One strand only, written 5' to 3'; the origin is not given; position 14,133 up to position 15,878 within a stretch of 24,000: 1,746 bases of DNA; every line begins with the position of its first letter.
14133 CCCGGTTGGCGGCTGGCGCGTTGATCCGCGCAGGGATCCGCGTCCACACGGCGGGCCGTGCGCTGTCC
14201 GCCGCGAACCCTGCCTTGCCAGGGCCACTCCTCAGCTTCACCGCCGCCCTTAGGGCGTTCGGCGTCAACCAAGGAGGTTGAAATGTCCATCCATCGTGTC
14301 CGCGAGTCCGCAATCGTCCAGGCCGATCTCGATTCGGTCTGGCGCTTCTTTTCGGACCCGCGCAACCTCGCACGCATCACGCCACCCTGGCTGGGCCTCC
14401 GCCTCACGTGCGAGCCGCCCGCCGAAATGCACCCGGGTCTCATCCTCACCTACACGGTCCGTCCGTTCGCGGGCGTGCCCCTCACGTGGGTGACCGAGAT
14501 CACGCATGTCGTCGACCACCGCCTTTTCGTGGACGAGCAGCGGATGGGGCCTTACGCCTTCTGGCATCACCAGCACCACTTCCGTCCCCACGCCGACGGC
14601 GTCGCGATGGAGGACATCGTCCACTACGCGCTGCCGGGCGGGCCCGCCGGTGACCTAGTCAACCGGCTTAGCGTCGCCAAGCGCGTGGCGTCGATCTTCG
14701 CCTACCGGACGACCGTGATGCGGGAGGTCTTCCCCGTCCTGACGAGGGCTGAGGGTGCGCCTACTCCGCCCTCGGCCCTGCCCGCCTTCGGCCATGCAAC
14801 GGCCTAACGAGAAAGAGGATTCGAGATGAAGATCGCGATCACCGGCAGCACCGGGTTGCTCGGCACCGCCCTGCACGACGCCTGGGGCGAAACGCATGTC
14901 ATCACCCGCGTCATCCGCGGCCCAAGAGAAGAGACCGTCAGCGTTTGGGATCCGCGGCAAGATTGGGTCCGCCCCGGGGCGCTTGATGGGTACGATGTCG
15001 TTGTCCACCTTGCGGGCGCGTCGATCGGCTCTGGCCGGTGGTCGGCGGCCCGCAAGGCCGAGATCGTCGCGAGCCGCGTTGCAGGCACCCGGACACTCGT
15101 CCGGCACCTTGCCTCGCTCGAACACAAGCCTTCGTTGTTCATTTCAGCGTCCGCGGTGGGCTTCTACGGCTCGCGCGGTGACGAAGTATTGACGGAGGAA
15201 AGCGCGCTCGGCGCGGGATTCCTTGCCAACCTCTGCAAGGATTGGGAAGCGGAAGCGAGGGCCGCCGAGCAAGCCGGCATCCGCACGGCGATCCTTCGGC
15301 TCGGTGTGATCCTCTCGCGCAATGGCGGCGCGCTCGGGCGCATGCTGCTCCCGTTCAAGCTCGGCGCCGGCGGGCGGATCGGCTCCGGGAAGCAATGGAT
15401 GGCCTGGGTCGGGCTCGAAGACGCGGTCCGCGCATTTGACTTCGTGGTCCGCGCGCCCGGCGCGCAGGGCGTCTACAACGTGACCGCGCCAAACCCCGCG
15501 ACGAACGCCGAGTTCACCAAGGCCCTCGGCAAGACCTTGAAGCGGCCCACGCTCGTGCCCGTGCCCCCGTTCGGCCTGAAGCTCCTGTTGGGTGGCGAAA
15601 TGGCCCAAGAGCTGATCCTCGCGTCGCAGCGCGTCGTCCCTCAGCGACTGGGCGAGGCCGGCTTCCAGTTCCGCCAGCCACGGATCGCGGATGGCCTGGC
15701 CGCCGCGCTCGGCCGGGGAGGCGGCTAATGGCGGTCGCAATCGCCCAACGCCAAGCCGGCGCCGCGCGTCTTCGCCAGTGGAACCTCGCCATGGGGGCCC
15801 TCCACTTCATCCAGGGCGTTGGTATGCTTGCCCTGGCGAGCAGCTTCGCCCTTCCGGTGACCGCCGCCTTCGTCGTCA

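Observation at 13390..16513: A cobalamin-photoreceptor regulator (CarH/LitR type) heads a translationally coupled operon that ends in a heliorhodopsin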

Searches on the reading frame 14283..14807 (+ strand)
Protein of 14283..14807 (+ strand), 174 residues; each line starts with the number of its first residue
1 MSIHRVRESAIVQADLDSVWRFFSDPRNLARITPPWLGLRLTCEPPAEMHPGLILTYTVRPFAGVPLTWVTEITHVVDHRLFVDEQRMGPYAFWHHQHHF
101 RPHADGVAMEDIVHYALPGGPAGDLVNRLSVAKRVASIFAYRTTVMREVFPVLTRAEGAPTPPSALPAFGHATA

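Call 3: search_protein_families(library=pfam, proteins=[window:14283-14807:+], max_evalue=0.01)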
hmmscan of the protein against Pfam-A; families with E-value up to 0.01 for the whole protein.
window:14283-14807:+ (174 aa): 2 families
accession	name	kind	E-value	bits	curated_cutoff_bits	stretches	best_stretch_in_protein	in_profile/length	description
PF03364.25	Polyketide_cyc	-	6e-08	33.4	23.4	1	12-122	1-105/126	Polyketide cyclase / dehydrase and lipid transport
PF10604.15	Polyketide_cyc2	-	2.7e-06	28.1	27.4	1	4-139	2-130/142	Polyketide cyclase / dehydrase and lipid transport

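Call 4: search_protein_families(library=ncbifam, proteins=[window:14283-14807:+], max_evalue=0.01)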
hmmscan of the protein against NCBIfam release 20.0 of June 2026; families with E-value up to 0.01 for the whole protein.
window:14283-14807:+ (174 aa): 0 families

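Call 27: search_solved_structures(query=window:14283-14804:+, max_evalue=0.01, show_alignments=0)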
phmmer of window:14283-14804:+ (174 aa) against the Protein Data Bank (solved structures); distinct sequences matched with E-value up to 0.01: 0.

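Call 65: find_homologous_proteins(query=window:14283-14804:+, max_evalue=1e-8)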
Query window:14283-14804:+ (174 aa): 5315 proteins with E <= 1e-8 among 5391 candidates; the best 120 are listed.
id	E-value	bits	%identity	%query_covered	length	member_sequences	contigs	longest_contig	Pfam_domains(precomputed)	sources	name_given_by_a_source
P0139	6.9e-115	399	100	100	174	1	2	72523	PF03364.26,PF10604.16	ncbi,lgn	ncbi:MAG: SRPBCC family protein [Dehalococcoidia bacterium]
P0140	9.6e-84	297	81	93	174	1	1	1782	PF03364.26,PF10604.16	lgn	-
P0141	2.0e-76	274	75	87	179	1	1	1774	PF03364.26,PF10604.16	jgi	jgi:ligand-binding SRPBCC domain-containing protein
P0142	3.8e-76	273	70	100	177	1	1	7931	PF03364.26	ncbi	ncbi:MAG: SRPBCC family protein [Dehalococcoidia bacterium]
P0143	7.9e-72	259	73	89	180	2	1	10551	PF03364.26,PF10604.16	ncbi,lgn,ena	-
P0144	2.4e-60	221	60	93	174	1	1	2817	PF03364.26,PF10604.16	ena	-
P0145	5.7e-60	220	60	95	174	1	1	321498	PF03364.26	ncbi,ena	-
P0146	6.7e-60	220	60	90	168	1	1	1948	PF03364.26,PF10604.16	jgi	jgi:ligand-binding SRPBCC domain-containing protein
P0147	5.3e-59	217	57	92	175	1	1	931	PF03364.26,PF10604.16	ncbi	-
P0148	9.0e-59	216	61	86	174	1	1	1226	PF03364.26,PF10604.16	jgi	jgi:ligand-binding SRPBCC domain-containing protein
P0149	4.2e-58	214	61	86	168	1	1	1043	PF03364.26,PF10604.16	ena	-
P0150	5.5e-58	213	61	88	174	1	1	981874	PF03364.26,PF10604.16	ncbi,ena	-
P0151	3.1e-57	211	64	86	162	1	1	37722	PF28469.1,PF03364.26,PF10604.16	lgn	-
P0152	3.2e-57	211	59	95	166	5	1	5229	PF03364.26,PF10604.16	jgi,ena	jgi:ligand-binding SRPBCC domain-containing protein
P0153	4.0e-57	211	63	88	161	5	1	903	PF03364.26,PF10604.16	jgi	jgi:ligand-binding SRPBCC domain-containing protein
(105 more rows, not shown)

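Call 68: find_encoding_contigs(protein=P0142, flank=8000, max_places=1)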
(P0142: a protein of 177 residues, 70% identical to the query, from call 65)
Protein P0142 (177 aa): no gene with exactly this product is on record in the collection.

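Call 70: find_encoding_contigs(protein=P0143, flank=8000, max_places=1)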
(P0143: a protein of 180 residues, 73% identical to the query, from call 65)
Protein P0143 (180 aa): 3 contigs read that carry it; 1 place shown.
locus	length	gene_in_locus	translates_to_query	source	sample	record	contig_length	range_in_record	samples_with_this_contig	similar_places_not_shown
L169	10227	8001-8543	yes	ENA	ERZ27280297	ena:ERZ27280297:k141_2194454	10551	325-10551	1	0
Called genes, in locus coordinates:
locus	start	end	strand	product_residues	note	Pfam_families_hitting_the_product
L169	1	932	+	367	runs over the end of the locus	PF08240:ADH_N, PF16912:Glu_dehyd_C, PF00107:ADH_zinc_N, PF13602:ADH_zinc_N_2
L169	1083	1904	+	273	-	PF02511:Thy1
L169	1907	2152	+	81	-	-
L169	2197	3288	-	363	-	PF00581:Rhodanese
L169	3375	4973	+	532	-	PF00364:Biotin_lipoyl (weak)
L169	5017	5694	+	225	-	PF21948:LplA-B_cat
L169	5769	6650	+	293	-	PF00296:Bac_luciferase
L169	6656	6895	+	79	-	-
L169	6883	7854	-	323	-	PF00561:Abhydrolase_1, PF12146:Hydrolase_4, PF12697:Abhydrolase_6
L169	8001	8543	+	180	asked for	PF10604:Polyketide_cyc2 (weak), PF03364:Polyketide_cyc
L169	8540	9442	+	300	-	PF01370:Epimerase, PF08338:DUF1731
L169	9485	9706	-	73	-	-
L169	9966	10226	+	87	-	?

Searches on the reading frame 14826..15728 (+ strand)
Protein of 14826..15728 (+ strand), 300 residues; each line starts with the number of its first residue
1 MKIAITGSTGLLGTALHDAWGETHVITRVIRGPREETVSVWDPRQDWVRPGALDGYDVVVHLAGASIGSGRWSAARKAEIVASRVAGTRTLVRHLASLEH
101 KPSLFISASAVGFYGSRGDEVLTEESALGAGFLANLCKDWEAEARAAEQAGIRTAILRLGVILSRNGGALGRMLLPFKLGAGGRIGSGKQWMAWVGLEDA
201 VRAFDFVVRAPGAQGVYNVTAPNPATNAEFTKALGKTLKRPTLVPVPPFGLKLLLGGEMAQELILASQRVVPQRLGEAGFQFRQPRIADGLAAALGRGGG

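Call 3: search_protein_families(library=pfam, proteins=[window:14826-15728:+], max_evalue=0.01)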
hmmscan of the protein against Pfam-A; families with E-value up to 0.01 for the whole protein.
window:14826-15728:+ (300 aa): 2 families
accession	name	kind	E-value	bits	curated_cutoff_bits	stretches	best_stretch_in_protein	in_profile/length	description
PF01370.27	Epimerase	-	2.6e-18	66.8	20.9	1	3-219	1-239/240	NAD dependent epimerase/dehydratase family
PF08338.16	DUF1731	-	2e-17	63.1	27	1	246-293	1-46/47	Domain of unknown function (DUF1731)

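Call 4: search_protein_families(library=ncbifam, proteins=[window:14826-15728:+], max_evalue=0.01)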
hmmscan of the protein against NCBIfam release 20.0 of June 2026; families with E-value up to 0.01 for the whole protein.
window:14826-15728:+ (300 aa): 5 families
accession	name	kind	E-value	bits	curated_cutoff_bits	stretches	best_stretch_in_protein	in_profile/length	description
TIGR01777.1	yfcH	hypoth_equivalog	5.5e-95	318.3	207.35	1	3-289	1-290/292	TIGR01777 family oxidoreductase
NF050030.1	thlkprotThyD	equivalog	1.2e-78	264.4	400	1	1-292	1-302/305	thylakoid membrane protein ThyD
NF058621.1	DiazavRedAvaA7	equivalog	0.00036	20.3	400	1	1-248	1-258/304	3-diazoavenalumate denitrifying reductase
TIGR01181.1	dTDP_gluc_dehyt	equivalog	0.0014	17.8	365.1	0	186-240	209-263/321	dTDP-glucose 4,6-dehydratase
TIGR01746.1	Thioester-redct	subfamily_domain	0.0068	15.7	213.35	0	83-170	111-205/371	thioester reductase domain-containing protein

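Call 26: search_solved_structures(query=window:14826-15725:+, max_evalue=0.00001, show_alignments=0)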
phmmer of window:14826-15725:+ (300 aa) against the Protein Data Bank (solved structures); distinct sequences matched with E-value up to 0.00001: 2.
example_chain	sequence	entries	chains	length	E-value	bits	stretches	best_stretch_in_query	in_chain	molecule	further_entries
3oh8_A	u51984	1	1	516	3.2e-58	200.4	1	2-296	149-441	Nucleoside-diphosphate sugar epimerase (SulA family)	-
4b4o_A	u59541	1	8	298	1.4e-41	145.8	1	1-290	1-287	EPIMERASE FAMILY PROTEIN SDR39U1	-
